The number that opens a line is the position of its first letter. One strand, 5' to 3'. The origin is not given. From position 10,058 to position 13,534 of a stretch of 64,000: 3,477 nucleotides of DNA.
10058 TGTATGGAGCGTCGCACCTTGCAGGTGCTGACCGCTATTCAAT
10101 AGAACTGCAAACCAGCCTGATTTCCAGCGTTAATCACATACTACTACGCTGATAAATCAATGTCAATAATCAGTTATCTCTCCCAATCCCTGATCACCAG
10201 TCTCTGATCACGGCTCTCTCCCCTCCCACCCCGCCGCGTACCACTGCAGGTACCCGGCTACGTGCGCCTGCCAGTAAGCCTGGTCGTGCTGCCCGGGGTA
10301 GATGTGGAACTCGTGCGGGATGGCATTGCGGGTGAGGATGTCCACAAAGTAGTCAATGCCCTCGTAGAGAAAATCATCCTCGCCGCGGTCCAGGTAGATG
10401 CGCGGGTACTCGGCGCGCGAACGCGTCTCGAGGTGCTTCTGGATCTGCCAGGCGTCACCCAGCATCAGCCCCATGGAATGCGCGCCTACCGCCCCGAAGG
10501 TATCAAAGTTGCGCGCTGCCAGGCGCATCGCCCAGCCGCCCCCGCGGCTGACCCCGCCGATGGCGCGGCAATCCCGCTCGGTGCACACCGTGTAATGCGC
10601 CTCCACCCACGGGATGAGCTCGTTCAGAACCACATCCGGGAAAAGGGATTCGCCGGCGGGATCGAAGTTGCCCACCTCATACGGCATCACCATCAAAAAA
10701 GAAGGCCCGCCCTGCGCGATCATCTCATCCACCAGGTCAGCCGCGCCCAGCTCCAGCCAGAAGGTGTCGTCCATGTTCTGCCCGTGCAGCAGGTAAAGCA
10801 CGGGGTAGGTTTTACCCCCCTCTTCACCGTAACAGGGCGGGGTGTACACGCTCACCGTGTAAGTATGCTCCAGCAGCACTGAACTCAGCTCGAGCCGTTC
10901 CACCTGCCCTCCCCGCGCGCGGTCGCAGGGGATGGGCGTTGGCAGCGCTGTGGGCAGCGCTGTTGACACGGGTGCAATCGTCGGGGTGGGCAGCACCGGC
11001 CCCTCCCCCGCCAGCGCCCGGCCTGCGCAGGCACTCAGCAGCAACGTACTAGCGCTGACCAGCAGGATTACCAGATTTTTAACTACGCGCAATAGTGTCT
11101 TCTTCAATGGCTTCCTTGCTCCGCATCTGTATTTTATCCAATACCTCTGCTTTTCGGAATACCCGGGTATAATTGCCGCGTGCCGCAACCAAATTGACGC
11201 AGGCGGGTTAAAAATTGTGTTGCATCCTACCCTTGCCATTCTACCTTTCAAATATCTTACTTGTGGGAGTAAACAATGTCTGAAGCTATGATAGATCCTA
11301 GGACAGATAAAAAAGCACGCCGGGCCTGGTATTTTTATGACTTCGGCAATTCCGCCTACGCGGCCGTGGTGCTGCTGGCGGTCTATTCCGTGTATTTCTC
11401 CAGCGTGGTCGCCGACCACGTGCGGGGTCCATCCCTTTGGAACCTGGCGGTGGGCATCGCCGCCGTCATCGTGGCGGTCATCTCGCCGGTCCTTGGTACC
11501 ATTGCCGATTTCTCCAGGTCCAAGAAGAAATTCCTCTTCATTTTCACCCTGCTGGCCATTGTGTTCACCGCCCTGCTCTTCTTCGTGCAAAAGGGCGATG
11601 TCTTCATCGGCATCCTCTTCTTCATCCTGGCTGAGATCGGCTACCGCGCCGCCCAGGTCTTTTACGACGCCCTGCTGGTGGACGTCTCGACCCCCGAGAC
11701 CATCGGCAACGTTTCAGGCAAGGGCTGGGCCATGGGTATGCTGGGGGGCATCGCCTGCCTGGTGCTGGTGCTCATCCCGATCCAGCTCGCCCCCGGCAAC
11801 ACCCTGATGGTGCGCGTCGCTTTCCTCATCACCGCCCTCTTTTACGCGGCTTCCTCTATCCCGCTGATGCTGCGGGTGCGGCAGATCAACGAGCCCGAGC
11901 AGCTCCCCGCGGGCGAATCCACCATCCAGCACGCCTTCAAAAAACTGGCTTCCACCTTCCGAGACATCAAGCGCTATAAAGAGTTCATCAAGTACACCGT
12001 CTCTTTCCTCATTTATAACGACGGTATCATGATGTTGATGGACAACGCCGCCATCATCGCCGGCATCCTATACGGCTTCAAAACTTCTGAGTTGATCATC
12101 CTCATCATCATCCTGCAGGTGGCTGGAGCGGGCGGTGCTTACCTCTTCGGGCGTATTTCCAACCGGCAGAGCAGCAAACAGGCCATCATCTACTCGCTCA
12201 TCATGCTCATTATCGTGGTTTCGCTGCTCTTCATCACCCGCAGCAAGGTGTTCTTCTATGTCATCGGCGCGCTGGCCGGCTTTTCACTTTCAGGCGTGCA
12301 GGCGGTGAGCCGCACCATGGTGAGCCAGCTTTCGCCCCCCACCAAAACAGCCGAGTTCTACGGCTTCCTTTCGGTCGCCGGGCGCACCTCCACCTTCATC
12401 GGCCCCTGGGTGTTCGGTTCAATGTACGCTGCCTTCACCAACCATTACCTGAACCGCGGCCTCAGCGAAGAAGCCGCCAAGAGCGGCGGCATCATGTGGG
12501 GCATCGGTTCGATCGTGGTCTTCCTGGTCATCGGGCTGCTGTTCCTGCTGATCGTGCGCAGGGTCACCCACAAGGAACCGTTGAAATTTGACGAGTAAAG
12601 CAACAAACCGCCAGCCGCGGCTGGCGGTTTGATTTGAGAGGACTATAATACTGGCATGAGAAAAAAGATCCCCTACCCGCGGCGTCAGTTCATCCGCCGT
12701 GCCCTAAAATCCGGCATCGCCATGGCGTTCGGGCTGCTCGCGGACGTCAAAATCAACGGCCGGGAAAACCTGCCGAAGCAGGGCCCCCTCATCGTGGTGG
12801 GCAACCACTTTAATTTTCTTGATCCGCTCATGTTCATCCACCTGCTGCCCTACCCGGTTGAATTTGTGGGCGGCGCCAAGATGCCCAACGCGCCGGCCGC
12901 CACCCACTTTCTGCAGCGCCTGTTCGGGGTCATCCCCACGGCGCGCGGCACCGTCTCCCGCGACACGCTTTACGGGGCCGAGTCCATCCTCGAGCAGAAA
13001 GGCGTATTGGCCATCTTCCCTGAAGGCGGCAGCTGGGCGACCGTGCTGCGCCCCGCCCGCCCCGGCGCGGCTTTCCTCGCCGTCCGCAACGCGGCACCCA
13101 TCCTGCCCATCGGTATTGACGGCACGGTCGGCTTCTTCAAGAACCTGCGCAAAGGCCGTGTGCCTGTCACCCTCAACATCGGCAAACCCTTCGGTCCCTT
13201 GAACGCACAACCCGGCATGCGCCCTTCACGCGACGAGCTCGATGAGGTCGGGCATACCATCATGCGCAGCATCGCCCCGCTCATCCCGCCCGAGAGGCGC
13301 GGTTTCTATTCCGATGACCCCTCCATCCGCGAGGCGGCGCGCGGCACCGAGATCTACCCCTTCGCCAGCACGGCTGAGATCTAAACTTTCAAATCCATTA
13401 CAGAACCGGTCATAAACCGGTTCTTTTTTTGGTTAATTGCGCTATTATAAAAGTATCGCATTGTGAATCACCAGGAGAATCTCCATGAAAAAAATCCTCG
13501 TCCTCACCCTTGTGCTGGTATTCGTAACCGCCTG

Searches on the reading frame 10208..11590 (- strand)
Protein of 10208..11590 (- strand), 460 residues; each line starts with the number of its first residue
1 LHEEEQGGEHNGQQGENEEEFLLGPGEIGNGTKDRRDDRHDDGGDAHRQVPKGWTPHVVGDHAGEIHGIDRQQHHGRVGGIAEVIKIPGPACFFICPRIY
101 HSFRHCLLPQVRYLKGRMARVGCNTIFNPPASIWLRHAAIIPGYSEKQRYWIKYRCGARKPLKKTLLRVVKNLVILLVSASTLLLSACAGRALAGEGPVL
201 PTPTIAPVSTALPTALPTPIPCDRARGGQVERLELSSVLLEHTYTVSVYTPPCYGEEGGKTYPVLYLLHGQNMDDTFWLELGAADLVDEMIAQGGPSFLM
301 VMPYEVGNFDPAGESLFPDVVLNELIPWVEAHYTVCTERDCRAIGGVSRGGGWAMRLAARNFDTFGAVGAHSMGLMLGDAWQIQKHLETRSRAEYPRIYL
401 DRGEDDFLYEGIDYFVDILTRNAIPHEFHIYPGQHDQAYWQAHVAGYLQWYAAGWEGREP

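Call 23: search_protein_families(library=pfam, proteins=[window:10208-11590:-], max_evalue=0.00001)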
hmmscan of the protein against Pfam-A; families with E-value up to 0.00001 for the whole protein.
window:10208-11590:- (460 aa): 1 family
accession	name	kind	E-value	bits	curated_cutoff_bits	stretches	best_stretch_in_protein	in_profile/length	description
PF00756.26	Esterase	-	2.1e-22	80.5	22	1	239-447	3-247/251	Putative esterase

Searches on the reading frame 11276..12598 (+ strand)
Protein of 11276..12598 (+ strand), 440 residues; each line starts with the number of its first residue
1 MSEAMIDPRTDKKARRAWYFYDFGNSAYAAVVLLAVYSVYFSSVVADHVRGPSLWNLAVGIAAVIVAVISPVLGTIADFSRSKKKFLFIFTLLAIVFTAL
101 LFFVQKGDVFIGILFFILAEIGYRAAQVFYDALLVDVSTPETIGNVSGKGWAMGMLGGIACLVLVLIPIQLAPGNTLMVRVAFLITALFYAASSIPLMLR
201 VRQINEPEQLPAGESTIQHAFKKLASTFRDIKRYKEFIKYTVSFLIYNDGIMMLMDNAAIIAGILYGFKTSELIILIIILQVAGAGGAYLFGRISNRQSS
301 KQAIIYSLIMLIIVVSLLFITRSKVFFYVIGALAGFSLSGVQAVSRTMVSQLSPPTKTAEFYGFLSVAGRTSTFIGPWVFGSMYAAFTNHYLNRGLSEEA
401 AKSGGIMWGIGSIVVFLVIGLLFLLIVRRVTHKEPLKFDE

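Call 23: search_protein_families(library=pfam, proteins=[window:11276-12598:+], max_evalue=0.00001)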
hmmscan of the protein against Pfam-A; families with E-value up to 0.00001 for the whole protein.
window:11276-12598:+ (440 aa): 3 families
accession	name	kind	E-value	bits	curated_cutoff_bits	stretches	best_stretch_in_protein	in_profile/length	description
PF11700.14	ATG22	-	1.1e-49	169.9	24.1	1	53-383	71-444/482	Vacuole effluxer Atg22 like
PF07690.21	MFS_1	-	3.5e-24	85.8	33.4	2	38-377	16-347/347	Major Facilitator Superfamily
PF13347.12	MFS_2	-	3.2e-07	29.7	27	0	27-137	236-342/427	MFS/sugar transport protein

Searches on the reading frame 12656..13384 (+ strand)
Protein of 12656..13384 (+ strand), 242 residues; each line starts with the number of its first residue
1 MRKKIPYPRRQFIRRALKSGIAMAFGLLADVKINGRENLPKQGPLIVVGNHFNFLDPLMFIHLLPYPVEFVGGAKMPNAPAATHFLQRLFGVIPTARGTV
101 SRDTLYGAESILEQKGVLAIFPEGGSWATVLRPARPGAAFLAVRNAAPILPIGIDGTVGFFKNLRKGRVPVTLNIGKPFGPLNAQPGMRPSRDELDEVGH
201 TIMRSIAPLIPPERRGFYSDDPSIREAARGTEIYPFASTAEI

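Call 23: search_protein_families(library=pfam, proteins=[window:12656-13384:+], max_evalue=0.00001)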
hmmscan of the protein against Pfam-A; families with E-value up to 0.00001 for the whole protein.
window:12656-13384:+ (242 aa): 1 family
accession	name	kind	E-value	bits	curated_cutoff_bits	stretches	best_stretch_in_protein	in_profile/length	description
PF01553.26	Acyltransferase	-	1.1e-19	70.9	23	1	31-154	2-131/132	Acyltransferase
